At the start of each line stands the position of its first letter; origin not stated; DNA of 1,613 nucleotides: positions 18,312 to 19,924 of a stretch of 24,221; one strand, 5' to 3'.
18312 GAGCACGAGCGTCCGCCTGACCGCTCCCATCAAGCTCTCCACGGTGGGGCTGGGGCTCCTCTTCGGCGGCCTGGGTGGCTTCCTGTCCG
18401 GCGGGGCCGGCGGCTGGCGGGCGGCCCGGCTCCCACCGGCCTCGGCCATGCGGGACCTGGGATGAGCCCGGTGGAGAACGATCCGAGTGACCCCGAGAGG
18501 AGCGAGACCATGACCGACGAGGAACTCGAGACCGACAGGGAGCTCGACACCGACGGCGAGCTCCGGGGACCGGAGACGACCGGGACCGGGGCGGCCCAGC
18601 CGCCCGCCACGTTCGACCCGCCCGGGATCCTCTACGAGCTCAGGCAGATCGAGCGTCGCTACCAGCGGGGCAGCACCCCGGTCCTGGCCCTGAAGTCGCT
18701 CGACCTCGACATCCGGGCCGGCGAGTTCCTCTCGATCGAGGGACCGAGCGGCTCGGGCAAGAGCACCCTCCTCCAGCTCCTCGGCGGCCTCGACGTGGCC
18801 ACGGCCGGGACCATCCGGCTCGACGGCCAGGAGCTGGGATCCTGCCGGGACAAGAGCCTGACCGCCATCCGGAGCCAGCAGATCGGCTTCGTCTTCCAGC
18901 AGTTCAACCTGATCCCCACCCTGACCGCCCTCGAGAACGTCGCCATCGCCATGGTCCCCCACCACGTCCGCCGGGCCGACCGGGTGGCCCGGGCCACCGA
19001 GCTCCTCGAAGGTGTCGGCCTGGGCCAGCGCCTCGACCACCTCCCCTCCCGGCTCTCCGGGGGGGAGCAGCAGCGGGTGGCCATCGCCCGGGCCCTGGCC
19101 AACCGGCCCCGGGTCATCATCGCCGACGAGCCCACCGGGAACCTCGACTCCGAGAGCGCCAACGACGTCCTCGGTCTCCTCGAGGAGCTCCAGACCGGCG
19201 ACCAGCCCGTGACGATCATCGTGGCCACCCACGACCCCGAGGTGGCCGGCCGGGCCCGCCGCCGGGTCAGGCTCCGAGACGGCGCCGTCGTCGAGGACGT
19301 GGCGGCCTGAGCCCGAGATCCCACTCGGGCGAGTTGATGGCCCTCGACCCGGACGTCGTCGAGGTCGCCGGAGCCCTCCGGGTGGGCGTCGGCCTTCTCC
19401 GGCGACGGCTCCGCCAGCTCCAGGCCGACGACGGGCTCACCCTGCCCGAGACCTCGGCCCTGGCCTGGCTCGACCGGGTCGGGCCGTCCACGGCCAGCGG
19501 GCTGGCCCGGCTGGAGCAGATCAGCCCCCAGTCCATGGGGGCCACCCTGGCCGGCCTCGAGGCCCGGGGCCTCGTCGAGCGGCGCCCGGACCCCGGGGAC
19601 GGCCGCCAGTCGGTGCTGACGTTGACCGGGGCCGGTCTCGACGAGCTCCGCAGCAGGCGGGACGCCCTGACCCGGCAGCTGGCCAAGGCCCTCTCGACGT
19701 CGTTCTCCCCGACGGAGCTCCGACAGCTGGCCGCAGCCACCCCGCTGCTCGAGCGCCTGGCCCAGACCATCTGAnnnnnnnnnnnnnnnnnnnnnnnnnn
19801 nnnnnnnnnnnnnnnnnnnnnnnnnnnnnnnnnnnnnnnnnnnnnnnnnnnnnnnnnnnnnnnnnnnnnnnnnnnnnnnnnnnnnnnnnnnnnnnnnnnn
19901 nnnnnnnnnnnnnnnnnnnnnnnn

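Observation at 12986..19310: Two-component system and DUF5666-repeat membrane protein, divergent from a MacB-type ABC exporter with an oversized Gly-rich periplasmic domain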

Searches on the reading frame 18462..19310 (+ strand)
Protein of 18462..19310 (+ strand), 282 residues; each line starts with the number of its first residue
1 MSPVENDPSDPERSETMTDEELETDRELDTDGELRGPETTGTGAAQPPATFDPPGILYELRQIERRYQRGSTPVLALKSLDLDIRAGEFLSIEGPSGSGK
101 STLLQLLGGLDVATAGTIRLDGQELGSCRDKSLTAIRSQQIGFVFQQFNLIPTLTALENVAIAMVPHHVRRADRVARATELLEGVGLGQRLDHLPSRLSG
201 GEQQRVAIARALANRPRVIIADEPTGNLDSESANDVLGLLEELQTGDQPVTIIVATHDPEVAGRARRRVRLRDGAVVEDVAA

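Call 4: search_protein_families(library=pfam, proteins=[window:18462-19310:+], max_evalue=0.01)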
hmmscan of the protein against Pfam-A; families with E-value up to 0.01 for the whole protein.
window:18462-19310:+ (282 aa): 6 families
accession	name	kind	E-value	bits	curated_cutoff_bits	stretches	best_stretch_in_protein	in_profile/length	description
PF00005.33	ABC_tran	-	1.2e-34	120.2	25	1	77-225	1-136/137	ABC transporter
PF13304.12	AAA_21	-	6e-06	27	27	0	94-110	6-22/304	AAA domain, putative AbiEii toxin, Type IV TA system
PF02463.25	SMC_N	-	0.00015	21.7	40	0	196-271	135-211/220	RecF/RecN/SMC N terminal domain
PF13191.12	AAA_16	-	0.00052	21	32.6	1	85-253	20-167/167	AAA ATPase domain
PF13555.12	AAA_29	-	0.004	17.3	27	1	84-104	19-39/61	P-loop containing region of AAA domain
PF13401.12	AAA_22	-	0.0043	17.8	27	0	88-130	6-33/130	AAA domain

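Call 5: search_protein_families(library=ncbifam, proteins=[window:18462-19310:+], max_evalue=0.01)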
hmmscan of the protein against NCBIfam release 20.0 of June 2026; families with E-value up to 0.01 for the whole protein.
window:18462-19310:+ (282 aa): 191 families (the best 25 are shown)
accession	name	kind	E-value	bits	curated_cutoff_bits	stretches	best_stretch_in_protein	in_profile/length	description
TIGR02211.1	LolD_lipo_ex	equivalog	5.5e-68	228.8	307.75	1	60-277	4-220/221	lipoprotein-releasing ABC transporter ATP-binding protein LolD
NF007826.0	PRK10535.1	equivalog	2.9e-66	224.1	966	1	57-280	4-225/648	macrolide ABC transporter ATP-binding protein/permease MacB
NF008639.0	PRK11629.1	equivalog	5.1e-62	209.3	360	1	57-280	6-228/234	lipoprotein-releasing ABC transporter ATP-binding protein LolD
TIGR02673.1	FtsE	equivalog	8.7e-62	208.6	264.85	1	59-274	3-213/214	cell division ATP-binding protein FtsE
NF007879.0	PRK10584.1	equivalog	3.6e-61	206.8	336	1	59-279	8-227/228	putative ABC transporter ATP-binding protein YbbA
TIGR02982.1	heterocyst_DevA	subfamily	1.3e-57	194.9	295.8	1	59-276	3-219/220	ABC exporter ATP-binding subunit, DevA family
NF038007.1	ABC_ATP_DarD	equivalog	8.5e-56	188.8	375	1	60-275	4-217/218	darobactin export ABC transporter ATP-binding protein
TIGR03608.1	L_ocin_972_ABC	subfamily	8.6e-53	178.9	254.85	1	75-271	12-206/206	putative bacteriocin export ABC transporter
NF007027.0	PRK09493.1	equivalog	5.4e-50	170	379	1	62-279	6-217/240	glutamine ABC transporter ATP-binding protein GlnQ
TIGR02315.1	ABC_phnC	equivalog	8.4e-48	162.9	266.1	1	60-279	4-227/243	phosphonate ABC transporter ATP-binding protein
NF040933.2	ABC_arch_GlcV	equivalog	4.5e-47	160.6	450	1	60-260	5-203/357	glucose ABC transporter ATP-binding protein GlcV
TIGR03005.1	ectoine_ehuA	equivalog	2.2e-46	158.1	345.4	1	63-277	6-226/252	ectoine/hydroxyectoine ABC transporter ATP-binding protein EhuA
TIGR03265.1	PhnT2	equivalog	5.4e-46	157.4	457.7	1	61-280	8-216/353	putative 2-aminoethylphosphonate ABC transporter ATP-binding protein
NF008428.0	PRK11264.1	equivalog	3e-45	154.4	406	1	76-280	18-226/250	L-cystine ABC transporter ATP-binding protein TcyN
TIGR01186.1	proV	subfamily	1.4e-43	149.4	326.6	1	75-277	7-209/363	betaine/proline/choline family ABC transporter ATP-binding protein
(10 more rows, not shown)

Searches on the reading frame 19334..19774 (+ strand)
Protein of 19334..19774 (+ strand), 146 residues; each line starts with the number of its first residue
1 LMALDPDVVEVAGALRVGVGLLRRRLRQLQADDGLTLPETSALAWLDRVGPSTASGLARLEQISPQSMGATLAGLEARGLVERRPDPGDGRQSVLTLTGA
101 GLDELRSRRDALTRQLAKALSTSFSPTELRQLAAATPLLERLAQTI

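Call 4: search_protein_families(library=pfam, proteins=[window:19334-19774:+], max_evalue=0.01)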
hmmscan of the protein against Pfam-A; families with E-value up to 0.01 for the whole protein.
window:19334-19774:+ (146 aa): 3 families
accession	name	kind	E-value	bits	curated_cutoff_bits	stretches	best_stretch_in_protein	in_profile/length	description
PF12802.13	MarR_2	-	3.1e-14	53.3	27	1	34-92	2-61/61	MarR family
PF01047.28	MarR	-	3.2e-12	46.6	24.6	1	35-92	1-58/59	MarR family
PF01978.25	TrmB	-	0.0086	16.3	25.6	0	32-85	3-56/68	Sugar-specific transcriptional regulator TrmB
